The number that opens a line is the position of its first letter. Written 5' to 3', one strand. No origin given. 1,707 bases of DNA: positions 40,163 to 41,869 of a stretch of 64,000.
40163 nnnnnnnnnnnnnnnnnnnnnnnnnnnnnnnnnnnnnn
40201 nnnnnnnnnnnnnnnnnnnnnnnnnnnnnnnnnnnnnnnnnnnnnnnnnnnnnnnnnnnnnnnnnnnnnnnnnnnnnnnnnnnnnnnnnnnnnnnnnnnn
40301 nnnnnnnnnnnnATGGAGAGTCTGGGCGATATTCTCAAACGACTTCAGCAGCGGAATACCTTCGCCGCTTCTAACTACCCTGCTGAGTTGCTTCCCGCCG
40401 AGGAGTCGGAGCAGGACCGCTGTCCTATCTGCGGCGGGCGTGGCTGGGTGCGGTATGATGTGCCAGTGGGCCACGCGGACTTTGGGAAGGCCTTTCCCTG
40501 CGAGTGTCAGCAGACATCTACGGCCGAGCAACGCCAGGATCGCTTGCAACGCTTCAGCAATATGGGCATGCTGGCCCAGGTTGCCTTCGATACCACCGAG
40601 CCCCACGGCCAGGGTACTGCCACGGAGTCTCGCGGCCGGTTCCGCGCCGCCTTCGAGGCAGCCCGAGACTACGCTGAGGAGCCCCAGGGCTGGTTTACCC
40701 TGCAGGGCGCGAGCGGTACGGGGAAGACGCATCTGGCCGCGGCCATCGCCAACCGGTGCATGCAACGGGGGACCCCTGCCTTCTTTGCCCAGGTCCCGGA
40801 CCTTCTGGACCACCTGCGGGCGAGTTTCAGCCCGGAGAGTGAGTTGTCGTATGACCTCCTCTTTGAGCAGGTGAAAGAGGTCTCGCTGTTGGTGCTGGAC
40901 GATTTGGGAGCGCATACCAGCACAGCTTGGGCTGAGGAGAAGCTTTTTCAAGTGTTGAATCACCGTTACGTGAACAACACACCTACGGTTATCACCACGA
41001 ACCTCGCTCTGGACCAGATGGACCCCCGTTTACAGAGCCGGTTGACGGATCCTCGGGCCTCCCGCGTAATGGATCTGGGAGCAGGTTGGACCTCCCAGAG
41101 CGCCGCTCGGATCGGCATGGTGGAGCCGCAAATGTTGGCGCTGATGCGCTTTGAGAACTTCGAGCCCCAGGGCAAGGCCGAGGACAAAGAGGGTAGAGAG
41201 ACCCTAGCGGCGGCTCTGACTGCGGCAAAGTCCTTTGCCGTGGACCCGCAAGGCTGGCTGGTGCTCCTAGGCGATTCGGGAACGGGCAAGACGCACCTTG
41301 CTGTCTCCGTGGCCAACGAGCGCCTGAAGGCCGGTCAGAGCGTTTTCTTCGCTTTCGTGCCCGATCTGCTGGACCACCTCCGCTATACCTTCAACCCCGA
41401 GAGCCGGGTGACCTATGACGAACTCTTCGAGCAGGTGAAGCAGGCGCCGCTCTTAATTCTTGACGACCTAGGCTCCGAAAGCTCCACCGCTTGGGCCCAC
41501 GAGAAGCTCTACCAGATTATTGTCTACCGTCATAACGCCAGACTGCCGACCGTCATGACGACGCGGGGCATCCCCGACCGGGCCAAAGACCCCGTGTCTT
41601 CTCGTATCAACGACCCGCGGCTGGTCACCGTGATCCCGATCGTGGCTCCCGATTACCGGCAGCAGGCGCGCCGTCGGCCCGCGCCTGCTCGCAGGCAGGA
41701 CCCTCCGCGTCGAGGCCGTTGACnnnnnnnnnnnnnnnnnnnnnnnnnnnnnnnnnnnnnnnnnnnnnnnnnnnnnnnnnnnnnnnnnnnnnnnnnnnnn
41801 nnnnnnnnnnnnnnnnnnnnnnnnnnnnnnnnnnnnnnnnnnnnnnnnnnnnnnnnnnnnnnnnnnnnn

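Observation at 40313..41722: Helicase loader made of two tandem DnaC/DnaI-type AAA+ modules behind a Cys4 zinc ribbon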

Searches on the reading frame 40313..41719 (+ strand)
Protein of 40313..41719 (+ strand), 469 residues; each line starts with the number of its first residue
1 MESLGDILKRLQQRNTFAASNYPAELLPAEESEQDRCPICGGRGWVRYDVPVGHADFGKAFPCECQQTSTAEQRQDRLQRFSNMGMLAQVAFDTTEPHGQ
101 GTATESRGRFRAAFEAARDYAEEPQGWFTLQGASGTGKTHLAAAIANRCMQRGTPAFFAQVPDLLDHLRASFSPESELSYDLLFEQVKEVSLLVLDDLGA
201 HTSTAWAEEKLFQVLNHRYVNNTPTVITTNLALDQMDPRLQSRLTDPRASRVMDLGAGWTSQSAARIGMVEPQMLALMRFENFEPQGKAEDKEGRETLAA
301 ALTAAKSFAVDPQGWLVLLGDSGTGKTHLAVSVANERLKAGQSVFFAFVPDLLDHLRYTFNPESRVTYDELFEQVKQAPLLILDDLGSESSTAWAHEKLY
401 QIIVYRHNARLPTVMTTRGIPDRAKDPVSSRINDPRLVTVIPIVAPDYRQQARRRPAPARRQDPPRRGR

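Call 3: search_protein_families(library=pfam, proteins=[window:40313-41719:+], max_evalue=0.01)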
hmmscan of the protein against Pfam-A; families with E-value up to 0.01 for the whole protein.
window:40313-41719:+ (469 aa): 25 families
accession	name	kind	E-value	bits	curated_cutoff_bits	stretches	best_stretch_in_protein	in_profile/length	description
PF01695.23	IstB_IS21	-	1.5e-34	120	24.1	2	129-240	96-203/238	IstB-like ATP binding protein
PF00004.35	AAA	-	1.1e-14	55.5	21.2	2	130-244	3-123/131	ATPase family associated with various cellular activities (AAA)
PF00308.24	Bac_DnaA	-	1.4e-11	45.3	23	1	111-245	17-156/162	Bacterial DnaA ATPAse domain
PF13191.12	AAA_16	-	1e-10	42.8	32.6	2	109-236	11-141/167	AAA ATPase domain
PF20720.3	nSTAND3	-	4.3e-08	33.5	27.2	0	312-366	16-68/155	Novel STAND NTPase 3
PF04851.21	ResIII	-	2.9e-07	31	22.5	1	119-176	17-77/164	Type III restriction enzyme, res subunit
PF00910.28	RNA_helicase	-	8.3e-07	29.9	21.5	0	317-399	2-68/105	RNA helicase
PF24883.2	NPHP3_N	-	1.2e-06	29.2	24.8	0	124-156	21-53/164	Nephrocystin 3, N-terminal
PF13401.12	AAA_22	-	1.3e-06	29.2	27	0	313-375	5-54/130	AAA domain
PF13604.12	AAA_30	-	1.3e-06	28.7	27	0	115-155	8-48/191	AAA domain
PF07728.20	AAA_5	-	1.6e-06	28.6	22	0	130-221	4-96/139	AAA domain (dynein-related subfamily)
PF02562.22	PhoH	-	3.8e-06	27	27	0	316-342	22-48/205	PhoH-like protein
PF05729.18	NACHT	-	2.7e-05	24.5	26.7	0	129-156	4-31/167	NACHT domain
PF09848.15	SLFN-g3_helicase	-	2.8e-05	24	24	0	128-185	4-64/354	Schlafen group 3, DNA/RNA helicase domain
PF00931.28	NB-ARC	-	4.1e-05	23.4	23.5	0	122-149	16-42/248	NB-ARC domain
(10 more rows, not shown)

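Call 5: find_homologous_proteins(query=window:40313-41719:+, max_evalue=0.00001)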
Query window:40313-41719:+ (469 aa): 8000 proteins with E <= 0.00001 among 8000 candidates; the best 120 are listed.
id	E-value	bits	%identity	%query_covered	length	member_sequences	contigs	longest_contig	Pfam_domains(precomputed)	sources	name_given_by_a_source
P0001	0.0e+0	1064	100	100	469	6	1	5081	PF13604.13,PF00004.36,PF13401.13,PF07728.21,PF04851.22,PF00931.29,PF13191.13,PF02562.23,PF01695.24,PF00308.25,PF24883.3,PF00910.29,PF20720.4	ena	-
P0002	1.3e-218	744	72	99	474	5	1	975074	PF00004.36,PF13401.13,PF07728.21,PF04851.22,PF13191.13,PF02562.23,PF01695.24,PF00308.25,PF24883.3,PF00005.34,PF05729.19,PF00910.29,PF20720.4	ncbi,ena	-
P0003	7.5e-214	729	71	97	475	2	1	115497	PF13604.13,PF00004.36,PF13401.13,PF07728.21,PF00931.29,PF13191.13,PF02562.23,PF01695.24,PF00308.25,PF24883.3,PF00910.29,PF20720.4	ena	-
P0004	4.4e-213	726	71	97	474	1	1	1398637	PF01695.24,PF00308.25,PF24883.3,PF00910.29,PF00004.36,PF13401.13,PF13481.13,PF20720.4,PF13191.13,PF02562.23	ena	-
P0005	2.6e-209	714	75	90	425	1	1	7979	PF00004.36,PF13401.13,PF04851.22,PF00931.29,PF13191.13,PF02562.23,PF01695.24,PF00308.25,PF00158.33,PF24883.3,PF00910.29,PF20720.4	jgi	jgi:DNA replication protein DnaC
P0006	5.9e-208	709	69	97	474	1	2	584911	PF01695.24,PF00308.25,PF24883.3,PF00910.29,PF00004.36,PF13401.13,PF20720.4,PF13191.13,PF02562.23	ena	-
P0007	1.3e-199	682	67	96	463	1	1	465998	PF00004.36,PF13401.13,PF07728.21,PF04851.22,PF00931.29,PF13191.13,PF01695.24,PF00308.25,PF24883.3,PF00005.34,PF05729.19,PF02367.24,PF00910.29,PF20720.4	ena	-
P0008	2.2e-198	678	66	97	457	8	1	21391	PF13604.13,PF00004.36,PF13401.13,PF07728.21,PF04851.22,PF00931.29,PF13191.13,PF02562.23,PF01695.24,PF00308.25,PF24883.3,PF00005.34,PF05729.19,PF02367.24,PF00910.29,PF20720.4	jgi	jgi:DNA replication protein DnaC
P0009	1.5e-195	668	63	100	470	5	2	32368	PF13604.13,PF00004.36,PF13401.13,PF04851.22,PF00931.29,PF13191.13,PF02562.23,PF01695.24,PF00308.25,PF00158.33,PF24883.3,PF05729.19,PF00910.29,PF20720.4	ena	-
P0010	1.5e-195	668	64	98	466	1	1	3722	PF13604.13,PF00004.36,PF13401.13,PF04851.22,PF13191.13,PF02562.23,PF01695.24,PF00308.25,PF24883.3,PF00005.34,PF05729.19,PF00910.29,PF20720.4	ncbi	ncbi:MAG: ATP-binding protein [Dehalococcoidia bacterium]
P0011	1.7e-194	665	65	98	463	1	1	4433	PF13604.13,PF00004.36,PF13401.13,PF04851.22,PF00931.29,PF13191.13,PF02562.23,PF01695.24,PF00308.25,PF24883.3,PF05729.19,PF00910.29,PF20720.4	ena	-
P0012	2.0e-193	661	63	97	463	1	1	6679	PF13604.13,PF13245.13,PF13555.13,PF00004.36,PF13401.13,PF07728.21,PF04851.22,PF13191.13,PF02562.23,PF01695.24,PF00308.25,PF00158.33,PF24883.3,PF00005.34,PF13521.13,PF00910.29,PF13481.13,PF20720.4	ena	-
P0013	1.2e-192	659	64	99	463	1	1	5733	PF13604.13,PF00004.36,PF13401.13,PF07728.21,PF04851.22,PF13191.13,PF02562.23,PF01695.24,PF00308.25,PF24883.3,PF00005.34,PF05729.19,PF00910.29,PF20720.4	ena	-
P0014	1.3e-191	656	64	96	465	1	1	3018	PF13604.13,PF00004.36,PF13401.13,PF07728.21,PF04851.22,PF13191.13,PF02562.23,PF01695.24,PF00308.25,PF24883.3,PF00005.34,PF05729.19,PF00910.29,PF20720.4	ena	-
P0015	1.8e-190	652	52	88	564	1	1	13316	PF13604.13,PF13671.13,PF00004.36,PF13401.13,PF13238.13,PF05496.19,PF01637.25,PF07728.21,PF04851.22,PF00931.29,PF13191.13,PF02562.23,PF01583.27,PF01695.24,PF00308.25,PF24883.3,PF00005.34,PF02367.24,PF13521.13,PF00910.29,PF13481.13,PF20720.4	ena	-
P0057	1.4e-167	576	59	91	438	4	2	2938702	PF01695.24,PF00308.25,PF13604.13,PF24883.3,PF13521.13,PF00910.29,PF00004.36,PF13401.13,PF07728.21,PF20720.4,PF13191.13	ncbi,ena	-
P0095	7.6e-155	534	53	100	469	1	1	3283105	PF00437.27,PF13604.13,PF00004.36,PF13401.13,PF04851.22,PF13191.13,PF02562.23,PF01695.24,PF00308.25,PF24883.3,PF05729.19,PF00910.29,PF20720.4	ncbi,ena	-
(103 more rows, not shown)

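Call 6: search_protein_families(library=ncbifam, proteins=[window:40313-41719:+], max_evalue=0.01)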
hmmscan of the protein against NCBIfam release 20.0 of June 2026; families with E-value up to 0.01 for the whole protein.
window:40313-41719:+ (469 aa): 38 families (the best 25 are shown)
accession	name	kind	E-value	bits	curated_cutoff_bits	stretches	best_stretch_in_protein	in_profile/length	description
NF005992.0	PRK08116.1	subfamily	1.2e-70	237.7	189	2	30-246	12-235/269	hypothetical protein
NF005304.0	PRK06835.1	equivalog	3.2e-45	154.7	215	2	16-245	84-302/330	ATP-binding protein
NF038214.1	IS21_help_AAA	equivalog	2.6e-41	141.8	200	2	129-237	94-198/232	IS21-like element helper ATPase IstB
NF006505.0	PRK08939.1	equivalog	1.1e-39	136.5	228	2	65-253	96-286/306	primosomal protein DnaI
NF005931.1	PRK07952.1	equivalog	1e-36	126.8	357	2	107-246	79-220/246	replicative helicase loader DnaC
NF005378.0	PRK06921.1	subfamily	2.3e-33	115.4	207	2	28-243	24-239/266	hypothetical protein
NF009043.0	PRK12377.1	subfamily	9.1e-32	110.6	389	2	111-246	84-220/248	ATP-binding protein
NF006616.1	PRK09183.1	subfamily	1.5e-23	83.4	300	2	130-238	105-210/253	IS21-like element helper ATPase IstB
NF001154.0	PRK00149.3-3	equivalog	6.8e-23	81.4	410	2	112-244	134-273/462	chromosomal replication initiator protein DnaA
NF005098.0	PRK06526.1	subfamily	7e-19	68.3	296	2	304-408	101-201/266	transposase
TIGR00362.1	DnaA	equivalog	2.2e-18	66.6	343.9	2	112-245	121-259/437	chromosomal replication initiator protein DnaA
TIGR03420.1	DnaA_homol_Hda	equivalog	2.1e-17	63.4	194.8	2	113-247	25-151/226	DnaA regulatory inactivator Hda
NF006038.0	PRK08181.1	subfamily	4.8e-16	58.8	317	2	129-231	111-209/271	transposase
NF051883.1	DnaARegInactHdaA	equivalog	2.2e-08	34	300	1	296-335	24-63/229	DnaA regulatory inactivator HdaA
NF058534.1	antiphage_HyoA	equivalog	1.2e-06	26.5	1200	1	134-181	48-96/1430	NACHT domain-containing antiphage protein HyoA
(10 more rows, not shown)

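Call 16: find_related_loci(query=A1, collection=genome_contigs, flank=5000)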
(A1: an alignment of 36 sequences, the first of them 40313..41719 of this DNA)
Query A1 (469 aa) in genome_contigs; peptide patterns used: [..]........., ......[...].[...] (x = any residue, [..] = any of these).
600 stretches matched a pattern (row limit reached: there are more); 584 encode a relative of the query (tblastn E <= 1e-3); the best 80 are kept; 80 distinct loci.
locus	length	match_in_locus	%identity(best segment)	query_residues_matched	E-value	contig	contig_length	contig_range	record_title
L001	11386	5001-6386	59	1-463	2e-176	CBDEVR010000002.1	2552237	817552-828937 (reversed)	MAG: Dehalococcoidia bacterium isolate 58e95461-d50d-4896-8677-afe07c5a1cd5 genome assembly, contig: contig_2, whole gen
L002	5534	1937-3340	52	1-469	4e-158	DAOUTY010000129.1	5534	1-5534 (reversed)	MAG TPA_asm: Chloroflexota bacterium isolate CSMAG_809 CSMAG_809_k141_267322_length_5534_cov_11.7593, whole genome shotg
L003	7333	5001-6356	52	1-454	8e-154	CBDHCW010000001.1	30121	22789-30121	MAG: Dehalococcoidia bacterium isolate f317910e-ed28-456f-a3ed-2e11039cb329 genome assembly, contig: contig_1, whole gen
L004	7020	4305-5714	50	1-469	7e-152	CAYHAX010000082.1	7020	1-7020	MAG TPA_asm: uncultured Dehalococcoidia bacterium isolate ERP119294_co2_375 genome assembly, contig: k141_660086, whole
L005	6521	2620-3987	52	1-468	3e-149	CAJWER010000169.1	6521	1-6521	MAG TPA_asm: uncultured Chloroflexi bacterium isolate ERR599008_bin.106_MetaBAT_v2.12.1_MAG genome assembly, contig: NOD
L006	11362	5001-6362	52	1-451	1e-145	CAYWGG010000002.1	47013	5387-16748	MAG TPA_asm: uncultured Dehalococcoidia bacterium isolate binchicken_co21_430 genome assembly, contig: NODE_198_length_4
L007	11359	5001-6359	51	1-454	2e-145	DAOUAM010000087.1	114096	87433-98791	MAG TPA_asm: Dehalococcoidia bacterium isolate H63_664 k137_369364, whole genome shotgun sequence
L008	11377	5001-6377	52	1-455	7e-145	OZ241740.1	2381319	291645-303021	MAG: Dehalococcoidia bacterium isolate 2a701ac0-cd12-4bd3-a765-5d076d8969a5 genome assembly, chromosome: 1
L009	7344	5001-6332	50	2-452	3e-141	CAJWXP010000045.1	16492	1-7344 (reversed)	MAG TPA_asm: uncultured Dehalococcoidia bacterium isolate ERR599008_bin.23_MetaBAT_v2.12.1_MAG genome assembly, contig:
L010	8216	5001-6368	48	1-453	8e-140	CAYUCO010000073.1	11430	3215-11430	MAG TPA_asm: uncultured Dehalococcoidia bacterium isolate SRP092796_co2_405 genome assembly, contig: k141_1798418, whole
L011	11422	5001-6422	49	1-453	2e-138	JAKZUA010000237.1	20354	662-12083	MAG: Dehalococcoidia bacterium isolate Langseth_MAG_00073 Langseth_MAG_00073_000000000237, whole genome shotgun sequence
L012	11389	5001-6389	47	1-458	3e-138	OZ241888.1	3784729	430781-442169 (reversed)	MAG: Dehalococcoidia bacterium isolate 46affbec-5afd-4908-a2aa-6a71a6f589da genome assembly, chromosome: 1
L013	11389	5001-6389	47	1-449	1e-137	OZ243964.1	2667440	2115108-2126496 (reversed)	MAG: Dehalococcoidia bacterium isolate 80dece80-02d0-4e71-89cf-4e35314ec78f genome assembly, chromosome: 1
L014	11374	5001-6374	50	1-453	1e-137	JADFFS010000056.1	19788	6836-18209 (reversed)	MAG: Chloroflexota bacterium isolate B28T3L11 B28T3L11_NODE2411, whole genome shotgun sequence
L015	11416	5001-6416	49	1-465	1e-137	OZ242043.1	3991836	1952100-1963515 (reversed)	MAG: Dehalococcoidia bacterium isolate 85f8f78b-f575-40e1-bce2-50f1b814b5fa genome assembly, chromosome: 1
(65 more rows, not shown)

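Call 18: search_solved_structures(query=A1, max_evalue=0.001, show_alignments=2)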
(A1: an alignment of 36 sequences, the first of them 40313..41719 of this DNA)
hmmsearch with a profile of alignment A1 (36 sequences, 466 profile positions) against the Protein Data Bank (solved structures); distinct sequences matched with E-value up to 0.001: 78 (the best 60 are shown).
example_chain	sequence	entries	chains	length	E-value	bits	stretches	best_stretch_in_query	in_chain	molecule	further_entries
6qel_G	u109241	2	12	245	2.4e-22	82.4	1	112-248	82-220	DNA replication protein dnaC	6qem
4m4w_J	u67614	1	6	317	2.5e-22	82.3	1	30-242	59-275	Primosomal protein DnaI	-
2w58_A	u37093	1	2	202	9.2e-21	77.1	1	124-242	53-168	PRIMOSOME COMPONENT (HELICASE LOADER)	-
3ec2_A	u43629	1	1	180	1.5e-18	69.8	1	295-440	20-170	DNA replication protein DnaC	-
3ecc_A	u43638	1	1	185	1.6e-18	69.8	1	295-440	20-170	DNA replication protein DnaC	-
2qgz_A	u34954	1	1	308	8.1e-18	67.4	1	103-242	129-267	Putative primosome component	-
5he8_A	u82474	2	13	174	6.1e-16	61.2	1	124-250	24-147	Helicase loader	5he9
8q3w_A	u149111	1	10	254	1.7e-12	49.9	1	273-461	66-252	Insertion sequence IS5376 putative ATP-binding protein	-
5bq5_A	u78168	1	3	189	4.5e-12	48.5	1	307-455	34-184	Insertion sequence IS5376 putative ATP-binding protein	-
8q4d_E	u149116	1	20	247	1.1e-11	47.2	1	274-427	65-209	Insertion sequence IS5376 putative ATP-binding protein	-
8rs9_A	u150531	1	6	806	2.4e-08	36.2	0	120-201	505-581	Transitional endoplasmic reticulum ATPase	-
8r0e_A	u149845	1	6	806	5e-08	35.1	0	120-201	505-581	Transitional endoplasmic reticulum ATPase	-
7wub_C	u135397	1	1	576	5.8e-08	34.9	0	120-201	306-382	Transitional endoplasmic reticulum ATPase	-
7wub_D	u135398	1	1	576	5.8e-08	34.9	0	120-201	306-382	Transitional endoplasmic reticulum ATPase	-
6mck_A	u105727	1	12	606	6.8e-08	34.7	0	120-201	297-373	Transitional endoplasmic reticulum ATPase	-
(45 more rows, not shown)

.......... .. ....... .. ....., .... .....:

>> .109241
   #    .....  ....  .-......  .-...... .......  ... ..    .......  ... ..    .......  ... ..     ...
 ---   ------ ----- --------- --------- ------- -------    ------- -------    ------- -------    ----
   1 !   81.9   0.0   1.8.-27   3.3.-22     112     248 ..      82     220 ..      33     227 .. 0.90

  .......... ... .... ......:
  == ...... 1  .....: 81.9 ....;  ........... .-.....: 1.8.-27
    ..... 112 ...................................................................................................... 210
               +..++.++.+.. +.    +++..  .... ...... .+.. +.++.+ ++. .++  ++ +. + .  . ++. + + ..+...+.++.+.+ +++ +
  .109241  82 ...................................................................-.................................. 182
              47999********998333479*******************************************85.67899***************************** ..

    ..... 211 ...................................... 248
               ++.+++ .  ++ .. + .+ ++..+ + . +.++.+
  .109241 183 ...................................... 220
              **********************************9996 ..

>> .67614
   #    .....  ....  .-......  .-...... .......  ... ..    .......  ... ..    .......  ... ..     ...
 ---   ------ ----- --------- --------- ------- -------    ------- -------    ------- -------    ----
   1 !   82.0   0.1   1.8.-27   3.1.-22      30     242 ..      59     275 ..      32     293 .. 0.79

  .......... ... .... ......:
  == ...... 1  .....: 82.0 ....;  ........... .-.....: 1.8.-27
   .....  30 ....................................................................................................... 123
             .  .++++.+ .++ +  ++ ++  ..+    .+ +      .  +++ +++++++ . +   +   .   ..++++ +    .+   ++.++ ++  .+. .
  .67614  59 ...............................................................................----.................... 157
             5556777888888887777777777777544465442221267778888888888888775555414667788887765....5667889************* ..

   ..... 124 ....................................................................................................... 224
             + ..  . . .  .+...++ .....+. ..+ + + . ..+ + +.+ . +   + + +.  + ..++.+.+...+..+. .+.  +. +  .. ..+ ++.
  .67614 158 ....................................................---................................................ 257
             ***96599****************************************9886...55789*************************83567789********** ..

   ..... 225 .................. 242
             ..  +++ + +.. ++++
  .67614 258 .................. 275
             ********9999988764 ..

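Call 27: predict_structure(alignment_id=A1)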
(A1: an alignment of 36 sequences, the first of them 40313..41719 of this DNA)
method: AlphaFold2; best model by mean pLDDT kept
length: 469 residues; sequences in the alignment: 36
mean_pLDDT: 81.3   pTM: 0.49
mean pLDDT of the five models: 81.3, 79.4, 78.7, 76.9, 76.8
residues with pLDDT >= 90: 212; 70-90: 147; 50-70: 78; < 50: 32
segments of 3 or more residues with pLDDT < 50: 13-34, 260-264
pLDDT, mean of each block of 10 residues (from residue 1): 63 42 33 51 61 68 62 70 82 88 82 97 97 89 95 92 89 83 88 90 80 94 95 87 93 78 64 90 77 90 97 96 93 96 93 86 71 93 85 85 95 94 79 93 83 53 57
secondary structure, 60 per line:
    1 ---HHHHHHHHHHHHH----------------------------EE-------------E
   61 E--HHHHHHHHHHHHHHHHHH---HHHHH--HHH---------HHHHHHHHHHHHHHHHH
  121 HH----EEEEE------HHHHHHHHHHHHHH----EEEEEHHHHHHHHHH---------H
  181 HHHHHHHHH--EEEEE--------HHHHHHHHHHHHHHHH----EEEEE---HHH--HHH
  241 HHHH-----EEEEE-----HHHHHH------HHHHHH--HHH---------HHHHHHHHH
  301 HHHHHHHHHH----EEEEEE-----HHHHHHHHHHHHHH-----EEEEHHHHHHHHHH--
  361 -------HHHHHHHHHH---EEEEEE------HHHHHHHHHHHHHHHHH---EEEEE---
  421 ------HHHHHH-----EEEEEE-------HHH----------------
elements in order: H4-16 H64-81 H85-89 H104-122 E127-131 H138-151 E156-160 H161-170 H180-189 E192-196 H205-220 E225-229 H238-244 E250-254 H260-265 H272-277 H292-310 E315-320 H326-339 E345-348 H349-358 H368-377 E381-386 H393-409 E413-417 H427-432 E438-443
